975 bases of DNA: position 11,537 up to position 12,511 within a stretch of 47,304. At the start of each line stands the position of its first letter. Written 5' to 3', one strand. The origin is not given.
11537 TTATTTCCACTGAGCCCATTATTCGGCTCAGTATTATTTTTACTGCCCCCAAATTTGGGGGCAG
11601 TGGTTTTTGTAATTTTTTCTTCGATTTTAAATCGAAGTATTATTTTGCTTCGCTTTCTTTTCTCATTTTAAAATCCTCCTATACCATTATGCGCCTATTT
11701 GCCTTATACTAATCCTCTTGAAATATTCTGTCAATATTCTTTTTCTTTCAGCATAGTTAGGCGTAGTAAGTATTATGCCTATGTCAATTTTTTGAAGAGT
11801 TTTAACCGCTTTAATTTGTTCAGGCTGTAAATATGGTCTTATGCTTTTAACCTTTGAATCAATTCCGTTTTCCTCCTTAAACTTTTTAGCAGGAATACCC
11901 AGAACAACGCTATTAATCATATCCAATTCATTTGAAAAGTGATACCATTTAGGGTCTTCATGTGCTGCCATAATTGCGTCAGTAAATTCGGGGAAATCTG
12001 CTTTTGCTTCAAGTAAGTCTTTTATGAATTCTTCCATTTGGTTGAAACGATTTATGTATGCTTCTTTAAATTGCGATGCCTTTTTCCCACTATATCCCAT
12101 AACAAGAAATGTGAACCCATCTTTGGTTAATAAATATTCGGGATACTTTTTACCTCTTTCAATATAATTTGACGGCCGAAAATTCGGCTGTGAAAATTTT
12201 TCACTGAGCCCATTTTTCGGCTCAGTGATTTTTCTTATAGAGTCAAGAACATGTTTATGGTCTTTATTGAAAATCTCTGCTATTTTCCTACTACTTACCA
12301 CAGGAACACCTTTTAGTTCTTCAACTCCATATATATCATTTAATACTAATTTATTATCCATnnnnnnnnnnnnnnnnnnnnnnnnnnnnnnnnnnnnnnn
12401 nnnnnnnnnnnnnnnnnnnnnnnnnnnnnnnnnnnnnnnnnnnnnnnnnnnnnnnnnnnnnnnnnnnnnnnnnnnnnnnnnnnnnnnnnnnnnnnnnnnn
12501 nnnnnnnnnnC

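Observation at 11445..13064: P22 immI-like secondary immunity module embedded in the late structural operon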

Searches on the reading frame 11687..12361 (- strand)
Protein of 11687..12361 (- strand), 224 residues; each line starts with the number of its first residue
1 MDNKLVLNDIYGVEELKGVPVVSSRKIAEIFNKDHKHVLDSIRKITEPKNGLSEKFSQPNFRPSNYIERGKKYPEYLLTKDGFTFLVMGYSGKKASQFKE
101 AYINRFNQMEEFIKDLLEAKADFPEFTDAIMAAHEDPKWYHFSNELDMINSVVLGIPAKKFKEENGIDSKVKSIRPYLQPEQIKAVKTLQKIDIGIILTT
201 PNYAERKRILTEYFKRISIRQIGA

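Call 4: search_protein_families(library=pfam, proteins=[window:11687-12361:-], max_evalue=0.1)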
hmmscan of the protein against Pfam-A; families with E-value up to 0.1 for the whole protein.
window:11687-12361:- (224 aa): 1 family
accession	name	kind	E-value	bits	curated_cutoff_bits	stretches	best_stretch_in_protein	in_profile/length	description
PF09669.15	Phage_pRha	-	1.3e-32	112.6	29.9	1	22-111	1-91/91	Phage regulatory protein Rha (Phage_pRha)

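Call 5: search_protein_families(library=phrogs, proteins=[window:11687-12361:-], max_evalue=0.01)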
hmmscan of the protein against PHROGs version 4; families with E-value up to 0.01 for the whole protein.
window:11687-12361:- (224 aa): 14 families
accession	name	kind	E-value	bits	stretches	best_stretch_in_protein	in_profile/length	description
phrog_2657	-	transcription regulation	4.7e-56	190.8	1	11-216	13-225/243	transcriptional regulator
phrog_518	-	transcription regulation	3.6e-35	122.8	1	13-114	15-112/268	Rha-like transcriptional regulator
phrog_995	-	transcription regulation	9e-32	111.7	1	18-114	117-209/307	transcriptional regulator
phrog_373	-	transcription regulation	5.8e-30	105.8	1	13-115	91-194/373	anti-repressor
phrog_821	-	transcription regulation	5.6e-27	96.1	1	17-113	159-251/324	transcriptional regulator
phrog_18886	-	unknown function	4.5e-24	86.3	1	23-114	20-111/269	-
phrog_63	-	transcription regulation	6.3e-24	86.1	1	9-119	120-226/431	anti-repressor Ant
phrog_10324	-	transcription regulation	9.3e-15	56.1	1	24-111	8-99/205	anti-repressor Ant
phrog_8235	-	transcription regulation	7.1e-09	36.6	1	21-118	12-110/219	anti-repressor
phrog_17716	-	unknown function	1.2e-07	33.5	1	88-113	1-26/101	-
phrog_20738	-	transcription regulation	8.9e-07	30.7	1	81-115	4-38/103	anti-repressor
phrog_15204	-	transcription regulation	6e-06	27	1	17-65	32-75/79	anti-repressor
phrog_1726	-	transcription regulation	2.9e-05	25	1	8-144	4-158/264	anti-repressor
phrog_8244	-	unknown function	0.00031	21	1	15-117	151-250/383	-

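Call 12: find_encoding_contigs(protein=window:11687-12361:-, flank=10000, max_places=10)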
Protein window:11687-12361:- (224 aa): no gene with exactly this product is on record in the collection.

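Call 13: find_homologous_proteins(query=window:11687-12361:-, max_evalue=1e-10)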
Query window:11687-12361:- (224 aa): 1143 proteins with E <= 1e-10 among 1714 candidates; the best 120 are listed.
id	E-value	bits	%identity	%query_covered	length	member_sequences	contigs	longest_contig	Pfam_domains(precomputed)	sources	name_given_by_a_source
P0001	1.7e-143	494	100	100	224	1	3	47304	PF09669.16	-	-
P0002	3.1e-104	365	75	100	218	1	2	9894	PF09669.16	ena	-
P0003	3.1e-85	303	62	99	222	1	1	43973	PF09669.16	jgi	jgi:Rha family phage regulatory protein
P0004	8.7e-84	299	61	99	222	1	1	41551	PF09669.16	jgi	jgi:Rha family phage regulatory protein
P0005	3.7e-83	297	62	96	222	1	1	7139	PF09669.16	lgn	-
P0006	6.6e-83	296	60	98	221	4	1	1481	PF09669.16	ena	-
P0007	5.6e-82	293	64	96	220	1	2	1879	PF09669.16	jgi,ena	jgi:Rha family phage regulatory protein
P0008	7.8e-82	292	61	98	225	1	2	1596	PF09669.16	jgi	jgi:Rha family phage regulatory protein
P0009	1.4e-81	291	63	96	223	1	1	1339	PF09669.16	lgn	-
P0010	2.7e-81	290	60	98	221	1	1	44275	PF09669.16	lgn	-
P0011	5.2e-81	289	60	98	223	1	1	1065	PF09669.16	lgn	-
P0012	6.9e-81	289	63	96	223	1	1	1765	PF09669.16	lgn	-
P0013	1.0e-80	289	61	96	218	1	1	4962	PF09669.16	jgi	jgi:Rha family phage regulatory protein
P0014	4.3e-80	286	60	97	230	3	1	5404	PF09669.16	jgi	jgi:Rha family phage regulatory protein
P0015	8.2e-80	286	59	100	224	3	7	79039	PF09669.16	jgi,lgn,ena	-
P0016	1.2e-79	285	62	97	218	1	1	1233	PF09669.16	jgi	jgi:Rha family phage regulatory protein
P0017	1.7e-79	285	61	99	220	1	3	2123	PF09669.16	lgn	-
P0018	2.8e-79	284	65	94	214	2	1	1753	PF09669.16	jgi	-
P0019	7.4e-79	282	61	100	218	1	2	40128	PF09669.16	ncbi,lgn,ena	-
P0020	9.3e-79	282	61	96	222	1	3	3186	PF09669.16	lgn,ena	-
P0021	1.1e-78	282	61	97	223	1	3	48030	PF09669.16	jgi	jgi:Rha family phage regulatory protein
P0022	1.2e-78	282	57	99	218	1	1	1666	PF09669.16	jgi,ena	jgi:Rha family phage regulatory protein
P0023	1.4e-78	282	67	86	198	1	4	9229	PF09669.16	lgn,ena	-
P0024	7.9e-78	279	60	98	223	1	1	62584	PF09669.16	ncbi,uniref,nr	ncbi:phage regulatory protein Rha [Oxobacter pfennigii]|uniref:Phage regulatory protein Rha n=1 Tax=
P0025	9.7e-78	279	61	96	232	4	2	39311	PF09669.16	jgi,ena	-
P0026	1.1e-77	279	63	91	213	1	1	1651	PF09669.16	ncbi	ncbi:MAG: Rha family transcriptional regulator [Smithella sp.]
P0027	1.7e-77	278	60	96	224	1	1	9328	PF09669.16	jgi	-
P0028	1.8e-77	278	61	97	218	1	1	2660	PF09669.16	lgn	-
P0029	2.5e-77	277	59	98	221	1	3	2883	PF09669.16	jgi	jgi:Rha family phage regulatory protein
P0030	2.6e-77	277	57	99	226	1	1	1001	PF09669.16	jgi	jgi:Rha family phage regulatory protein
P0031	2.7e-77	277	63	95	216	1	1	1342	PF09669.16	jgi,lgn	jgi:Rha family phage regulatory protein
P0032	4.1e-77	277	62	96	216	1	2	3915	PF09669.16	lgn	-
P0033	4.8e-77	277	58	95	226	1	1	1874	PF09669.16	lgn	-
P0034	6.2e-77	276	60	96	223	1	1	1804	PF09669.16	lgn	-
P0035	6.6e-77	276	61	100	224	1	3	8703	PF09669.16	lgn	-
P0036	1.3e-76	275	63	94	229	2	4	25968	PF09669.16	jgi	jgi:Rha family phage regulatory protein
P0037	1.5e-76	275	61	96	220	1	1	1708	PF09669.16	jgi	jgi:Rha family phage regulatory protein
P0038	1.6e-76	275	59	96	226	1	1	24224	PF09669.16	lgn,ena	-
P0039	1.8e-76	275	59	98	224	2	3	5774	PF09669.16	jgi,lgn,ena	-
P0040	2.1e-76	274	56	100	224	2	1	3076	PF09669.16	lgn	-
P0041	2.4e-76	274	58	96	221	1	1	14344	PF09669.16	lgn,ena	-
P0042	2.6e-76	274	59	99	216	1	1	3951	PF09669.16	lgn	-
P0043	3.3e-76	274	58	96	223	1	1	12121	PF09669.16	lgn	-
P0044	8.3e-76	272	59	100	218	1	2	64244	PF09669.16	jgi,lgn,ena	-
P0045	9.9e-76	272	59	98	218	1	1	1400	PF09669.16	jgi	-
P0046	1.1e-75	272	60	100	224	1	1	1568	PF09669.16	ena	-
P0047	1.4e-75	272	60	96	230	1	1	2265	PF09669.16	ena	-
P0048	2.2e-75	271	61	94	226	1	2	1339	PF09669.16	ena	-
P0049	2.5e-75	271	61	95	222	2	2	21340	PF09669.16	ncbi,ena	-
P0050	2.6e-75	271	56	99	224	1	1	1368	PF09669.16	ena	-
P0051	4.3e-75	270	57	100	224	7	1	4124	PF09669.16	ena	-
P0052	5.4e-75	270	57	99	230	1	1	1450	PF09669.16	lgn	-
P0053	5.8e-75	270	59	99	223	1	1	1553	PF09669.16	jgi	jgi:Rha family phage regulatory protein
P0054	7.8e-75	269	57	97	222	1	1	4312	PF09669.16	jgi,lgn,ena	-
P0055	1.0e-74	269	60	98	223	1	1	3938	PF09669.16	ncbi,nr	ncbi:MAG: Rha family transcriptional regulator [Clostridia bacterium]|nr:Rha family transcriptional 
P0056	1.0e-74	269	57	97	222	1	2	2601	PF09669.16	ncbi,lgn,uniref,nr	ncbi:phage regulatory protein, rha family [Caloramator quimbayensis]|uniref:Phage regulatory protein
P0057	1.1e-74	269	58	94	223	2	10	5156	PF09669.16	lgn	-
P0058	1.1e-74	269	57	97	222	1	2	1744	PF09669.16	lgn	-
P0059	1.1e-74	269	58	100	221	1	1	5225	PF09669.16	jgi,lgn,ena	-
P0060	1.2e-74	269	59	98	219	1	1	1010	PF09669.16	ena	-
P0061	1.3e-74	269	57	99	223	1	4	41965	PF09669.16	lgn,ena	-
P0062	1.5e-74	268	59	97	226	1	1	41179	PF09669.16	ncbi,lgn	ncbi:MAG: Rha family transcriptional regulator [Candidatus Odinarchaeota archaeon]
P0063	1.6e-74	268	59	96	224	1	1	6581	PF09669.16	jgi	jgi:Rha family phage regulatory protein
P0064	1.8e-74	268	58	100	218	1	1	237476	PF09669.16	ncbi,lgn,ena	-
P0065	1.9e-74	268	61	94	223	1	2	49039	PF09669.16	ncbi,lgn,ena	-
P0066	2.0e-74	268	57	99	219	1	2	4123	PF09669.16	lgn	-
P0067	2.0e-74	268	59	97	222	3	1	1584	PF09669.16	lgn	-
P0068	2.2e-74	268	60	96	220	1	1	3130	PF09669.16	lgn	-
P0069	3.9e-74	267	60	96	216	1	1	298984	PF09669.16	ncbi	-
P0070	4.9e-74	267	58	98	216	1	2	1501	PF09669.16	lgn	-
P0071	5.0e-74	267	57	97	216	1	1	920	PF09669.16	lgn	-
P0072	6.4e-74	266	55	97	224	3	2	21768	PF09669.16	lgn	-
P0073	6.6e-74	266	57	99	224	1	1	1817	PF09669.16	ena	-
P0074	6.6e-74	266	57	99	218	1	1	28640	PF09669.16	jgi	jgi:Rha family phage regulatory protein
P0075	7.3e-74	266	56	99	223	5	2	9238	PF09669.16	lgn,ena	-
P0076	1.2e-73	265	58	93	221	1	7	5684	PF09669.16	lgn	-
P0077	1.4e-73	265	59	99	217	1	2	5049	PF09669.16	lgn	-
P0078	1.6e-73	265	58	95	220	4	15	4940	PF09669.16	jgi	-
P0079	1.7e-73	265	60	96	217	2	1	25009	PF09669.16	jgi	jgi:Rha family phage regulatory protein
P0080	2.8e-73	264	57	99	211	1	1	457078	PF09669.16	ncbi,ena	-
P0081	3.6e-73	264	57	96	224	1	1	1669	PF09669.16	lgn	-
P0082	3.8e-73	264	56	99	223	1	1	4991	PF09669.16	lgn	-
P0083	3.8e-73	264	55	98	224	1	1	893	PF09669.16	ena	-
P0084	4.3e-73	264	55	100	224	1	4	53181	PF09669.16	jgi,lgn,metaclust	metaclust:\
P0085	4.8e-73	263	56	100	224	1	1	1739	PF09669.16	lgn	-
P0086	4.8e-73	263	58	97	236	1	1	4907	PF09669.16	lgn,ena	-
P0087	6.3e-73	263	55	100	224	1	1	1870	PF09669.16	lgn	-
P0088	6.6e-73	263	55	98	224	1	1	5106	PF09669.16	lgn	-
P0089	6.7e-73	263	57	96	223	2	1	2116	PF09669.16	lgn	-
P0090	7.2e-73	263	60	93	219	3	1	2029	PF09669.16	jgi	-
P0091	1.1e-72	262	57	97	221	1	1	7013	PF09669.16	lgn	-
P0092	1.4e-72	262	60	96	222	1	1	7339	PF09669.16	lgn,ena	-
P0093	1.4e-72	262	57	99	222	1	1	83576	PF09669.16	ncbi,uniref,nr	ncbi:hypothetical protein GC105_10560 [Alkalibaculum sp. M08DMB]|uniref:Uncharacterized protein n=1 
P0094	2.5e-72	261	57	95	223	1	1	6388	PF09669.16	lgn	-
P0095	3.4e-72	261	57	100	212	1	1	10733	PF09669.16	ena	-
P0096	3.5e-72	261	61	92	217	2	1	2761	PF09669.16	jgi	-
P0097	3.7e-72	261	56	98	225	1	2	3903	PF09669.16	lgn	-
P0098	4.0e-72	260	55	99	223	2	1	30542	PF09669.16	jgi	jgi:Rha family phage regulatory protein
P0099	4.0e-72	260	59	100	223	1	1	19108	PF09669.16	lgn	-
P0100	5.5e-72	260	60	95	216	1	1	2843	PF09669.16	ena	-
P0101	5.7e-72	260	55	98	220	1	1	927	PF09669.16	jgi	jgi:Rha family phage regulatory protein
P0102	5.9e-72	260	60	95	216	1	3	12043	PF09669.16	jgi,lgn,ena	jgi:Rha family phage regulatory protein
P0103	6.5e-72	260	56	99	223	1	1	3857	PF09669.16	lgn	-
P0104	6.6e-72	260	57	100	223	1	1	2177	PF09669.16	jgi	jgi:Rha family phage regulatory protein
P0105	7.6e-72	260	56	98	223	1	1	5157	PF09669.16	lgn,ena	-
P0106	8.5e-72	259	60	93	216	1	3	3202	PF09669.16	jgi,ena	-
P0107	8.5e-72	259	58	96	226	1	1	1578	PF09669.16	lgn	-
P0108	9.3e-72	259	58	99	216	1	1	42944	PF09669.16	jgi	jgi:Rha family phage regulatory protein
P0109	9.6e-72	259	56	97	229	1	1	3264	PF09669.16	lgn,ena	-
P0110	1.2e-71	259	57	93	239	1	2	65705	PF09669.16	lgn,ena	-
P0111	1.2e-71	259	57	100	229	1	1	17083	PF09669.16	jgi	jgi:Rha family phage regulatory protein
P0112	1.3e-71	259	57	96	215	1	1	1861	PF09669.16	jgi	jgi:Rha family phage regulatory protein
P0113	1.4e-71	259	57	93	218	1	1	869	PF09669.16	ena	-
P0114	1.7e-71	258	62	92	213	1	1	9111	PF09669.16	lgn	-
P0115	1.9e-71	258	58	95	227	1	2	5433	PF09669.16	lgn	-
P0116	2.0e-71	258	56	100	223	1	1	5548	PF09669.16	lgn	-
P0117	2.1e-71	258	59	93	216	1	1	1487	PF09669.16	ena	-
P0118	2.2e-71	258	56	99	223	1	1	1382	PF09669.16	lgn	-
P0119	2.6e-71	258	57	93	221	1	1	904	PF09669.16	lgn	-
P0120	3.9e-71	257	59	91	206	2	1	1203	PF09669.16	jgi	-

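Call 14: find_encoding_contigs(protein=P0002, flank=10000, max_places=3)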
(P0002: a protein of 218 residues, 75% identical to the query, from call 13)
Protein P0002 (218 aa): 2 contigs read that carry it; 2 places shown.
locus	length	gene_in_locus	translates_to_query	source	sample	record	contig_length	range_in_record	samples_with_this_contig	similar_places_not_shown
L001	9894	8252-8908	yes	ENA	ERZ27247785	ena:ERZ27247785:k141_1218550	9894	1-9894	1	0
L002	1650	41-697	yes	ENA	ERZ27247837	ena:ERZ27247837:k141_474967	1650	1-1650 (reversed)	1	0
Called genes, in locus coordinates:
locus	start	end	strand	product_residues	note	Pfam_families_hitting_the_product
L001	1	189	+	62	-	?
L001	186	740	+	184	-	-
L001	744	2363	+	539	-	PF25852:DUF6242_C (faint)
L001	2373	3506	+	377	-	-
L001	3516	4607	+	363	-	PF24175:SU10_adaptor (faint)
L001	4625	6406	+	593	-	-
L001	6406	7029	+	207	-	-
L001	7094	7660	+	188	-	PF07833:Cu_amine_oxidN1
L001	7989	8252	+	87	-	-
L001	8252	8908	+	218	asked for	PF09669:Phage_pRha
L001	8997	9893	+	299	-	?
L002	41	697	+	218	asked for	PF09669:Phage_pRha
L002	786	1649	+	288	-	?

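Call 15: find_encoding_contigs(protein=P0003, flank=10000, max_places=3)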
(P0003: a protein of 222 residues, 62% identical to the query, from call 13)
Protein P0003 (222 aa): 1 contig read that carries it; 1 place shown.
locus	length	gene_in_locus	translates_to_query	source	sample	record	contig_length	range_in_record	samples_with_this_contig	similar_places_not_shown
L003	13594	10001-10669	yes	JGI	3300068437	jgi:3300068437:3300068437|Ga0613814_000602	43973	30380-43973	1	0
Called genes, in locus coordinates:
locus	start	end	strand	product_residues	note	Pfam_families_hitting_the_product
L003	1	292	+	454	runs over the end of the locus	-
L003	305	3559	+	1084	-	-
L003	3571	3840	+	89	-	PF14520:HHH_5 (faint), PF06514:PsbU (weak), PF12836:HHH_3, PF00633:HHH (weak), PF14716:HHH_8 (faint)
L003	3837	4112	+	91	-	PF10960:Holin_BhlA (faint)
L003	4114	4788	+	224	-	PF08924:Rv2525c_GlyHyd-like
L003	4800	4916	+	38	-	-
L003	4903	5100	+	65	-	-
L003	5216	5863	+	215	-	PF02498:Bro-N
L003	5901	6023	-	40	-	-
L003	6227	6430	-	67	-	-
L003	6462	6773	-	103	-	-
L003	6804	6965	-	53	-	PF01402:RHH_1 (weak)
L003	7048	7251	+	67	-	PF12844:HTH_19 (weak), PF13560:HTH_31, PF01381:HTH_3, PF13443:HTH_26 (weak)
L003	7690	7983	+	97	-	-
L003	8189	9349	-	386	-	PF14659:Phage_int_SAM_3, PF00589:Phage_integrase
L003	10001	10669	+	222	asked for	PF09669:Phage_pRha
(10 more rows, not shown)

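Call 16: find_encoding_contigs(protein=P0010, flank=10000, max_places=3)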
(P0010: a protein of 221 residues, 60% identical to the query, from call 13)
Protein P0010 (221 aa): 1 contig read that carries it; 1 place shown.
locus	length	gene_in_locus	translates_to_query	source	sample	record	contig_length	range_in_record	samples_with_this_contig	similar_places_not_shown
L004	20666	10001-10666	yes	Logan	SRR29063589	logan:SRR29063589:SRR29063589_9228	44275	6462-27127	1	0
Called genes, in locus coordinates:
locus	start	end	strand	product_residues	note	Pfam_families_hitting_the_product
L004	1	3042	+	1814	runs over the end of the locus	PF18857:LPD38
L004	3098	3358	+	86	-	-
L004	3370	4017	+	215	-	PF13529:Peptidase_C39_2, PF03412:Peptidase_C39 (weak)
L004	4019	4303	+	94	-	-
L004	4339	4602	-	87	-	-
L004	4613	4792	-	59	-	-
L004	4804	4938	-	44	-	-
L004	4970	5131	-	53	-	-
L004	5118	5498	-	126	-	-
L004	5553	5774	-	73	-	-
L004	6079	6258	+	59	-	-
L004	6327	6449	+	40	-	-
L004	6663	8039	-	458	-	PF00239:Resolvase, PF07508:Recombinase, PF13408:Zn_ribbon_recom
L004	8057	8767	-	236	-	PF00226:DnaJ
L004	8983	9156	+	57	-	-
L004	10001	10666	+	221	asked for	PF09669:Phage_pRha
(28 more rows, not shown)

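Call 26: find_related_loci(query=window:11687-12361:-, collection=viral_contigs, flank=6000)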
Query window:11687-12361:- (224 aa) in viral_contigs; peptide patterns used: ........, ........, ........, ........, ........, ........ (x = any residue, [..] = any of these).
10 stretches matched a pattern, but none encodes a relative of the query by tblastn (E <= 1e-3).

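Call 77: search_protein_families(library=pfam, proteins=[L001:7742-7873:+, L001:7989-8252:+], max_evalue=0.05)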
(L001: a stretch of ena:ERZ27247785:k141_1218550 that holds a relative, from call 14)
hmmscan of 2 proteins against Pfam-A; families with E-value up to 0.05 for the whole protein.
L001:7742-7873:+ (43 aa): 2 families
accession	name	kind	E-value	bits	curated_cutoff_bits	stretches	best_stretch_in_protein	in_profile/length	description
PF24434.1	DUF7557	-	0.012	15.5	25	1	8-41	5-37/45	Family of unknown function (DUF7557)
PF01402.27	RHH_1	-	0.048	14.1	20.5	0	8-40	5-37/39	Ribbon-helix-helix protein, copG family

L001:7989-8252:+ (87 aa): 0 families

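Call 90: search_dna_similar(query=window:11687-12361:-, collection=phages, mode=protein, max_rows=25)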
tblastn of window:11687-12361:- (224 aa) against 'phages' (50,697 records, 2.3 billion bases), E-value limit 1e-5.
Records with a match: 671; places in all: 714; records where one place covers at least 80% of the query: 56.
Best place of each record, by identity: <60% 671.
By first word of the organism name: Stx2a-converting 112; Paenibacillus 86; Vibrio 62; Salmonella 52; Escherichia 52; Pseudomonas 45; Bacillus 39; Lactobacillus 21; Acinetobacter 21; Bacteroides 19; and 40 more.
By host as written in the record: - 196; Pseudomonas aeruginosa 32; Paenibacillus larvae 31; Salmonella enterica subsp. enterica serovar Typhimurium 18; Escherichia coli 15; Paenibacillus larvae ATCC 9545 15; Paenibacillus larvae NRRL 2605 11; Enterococcus faecalis 11; and 189 more.
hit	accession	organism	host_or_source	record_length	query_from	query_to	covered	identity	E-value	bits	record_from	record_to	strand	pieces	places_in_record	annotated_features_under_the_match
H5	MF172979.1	Erysipelothrix phage phi1605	Erysipelothrix rhusiopathiae ZJ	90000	4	213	94%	51.9%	6e-63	217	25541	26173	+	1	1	rha: rha protein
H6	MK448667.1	Streptococcus phage Javan105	Streptococcus constellatus C232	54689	1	218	97%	48.4%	5e-59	205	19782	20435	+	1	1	rha protein | hypothetical protein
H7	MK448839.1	Streptococcus phage Javan102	Streptococcus constellatus C1050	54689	1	218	97%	48.4%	5e-59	205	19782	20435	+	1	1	rha protein | hypothetical protein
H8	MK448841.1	Streptococcus phage Javan108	Streptococcus constellatus C818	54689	1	218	97%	48.4%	5e-59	205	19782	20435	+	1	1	rha protein | hypothetical protein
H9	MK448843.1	Streptococcus phage Javan112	Streptococcus constellatus SK1060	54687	1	218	97%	48.4%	5e-59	205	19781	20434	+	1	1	rha protein | hypothetical protein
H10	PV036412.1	phage NatCom_43819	human feces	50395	22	216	87%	53.6%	1e-59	207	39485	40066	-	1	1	transcriptional regulator | hypothetical protein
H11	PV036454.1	Christensenellales phage IMGVR 15666929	Christensenellales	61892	19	213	87%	48.0%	8e-55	193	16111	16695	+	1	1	transcriptional regulator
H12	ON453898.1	Blautia phage Montmirail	Blautia coccoides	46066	19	218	89%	35.3%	8e-27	113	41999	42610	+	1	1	Rha-like transcriptional regulator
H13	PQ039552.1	Enterobacter phage vB_Ecl_MII_001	Enterobacter cloacae ATCC 50398 MR2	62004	16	216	90%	34.3%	4e-24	105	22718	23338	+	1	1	hypothetical protein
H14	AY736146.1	Enterobacteria phage ES18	-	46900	16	216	90%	34.0%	2e-23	103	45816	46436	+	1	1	79: gp79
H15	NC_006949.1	Enterobacteria phage ES18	Salmonella typhimurium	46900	16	216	90%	34.0%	2e-23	103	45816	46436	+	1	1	79: transcriptional regulator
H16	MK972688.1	Salmonella phage SI8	Salmonella sp.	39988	16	216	90%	34.0%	6e-23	102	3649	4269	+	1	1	hypothetical protein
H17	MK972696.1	Salmonella phage Si3 KFo-2019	Salmonella sp.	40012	16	216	90%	34.0%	6e-23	102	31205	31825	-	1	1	hypothetical protein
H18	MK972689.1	Salmonella phage SF6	Salmonella sp.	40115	16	216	90%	34.0%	6e-23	102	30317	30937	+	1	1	hypothetical protein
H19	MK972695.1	Salmonella phage SI5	Salmonella sp.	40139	16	216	90%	34.0%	6e-23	102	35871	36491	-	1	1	hypothetical protein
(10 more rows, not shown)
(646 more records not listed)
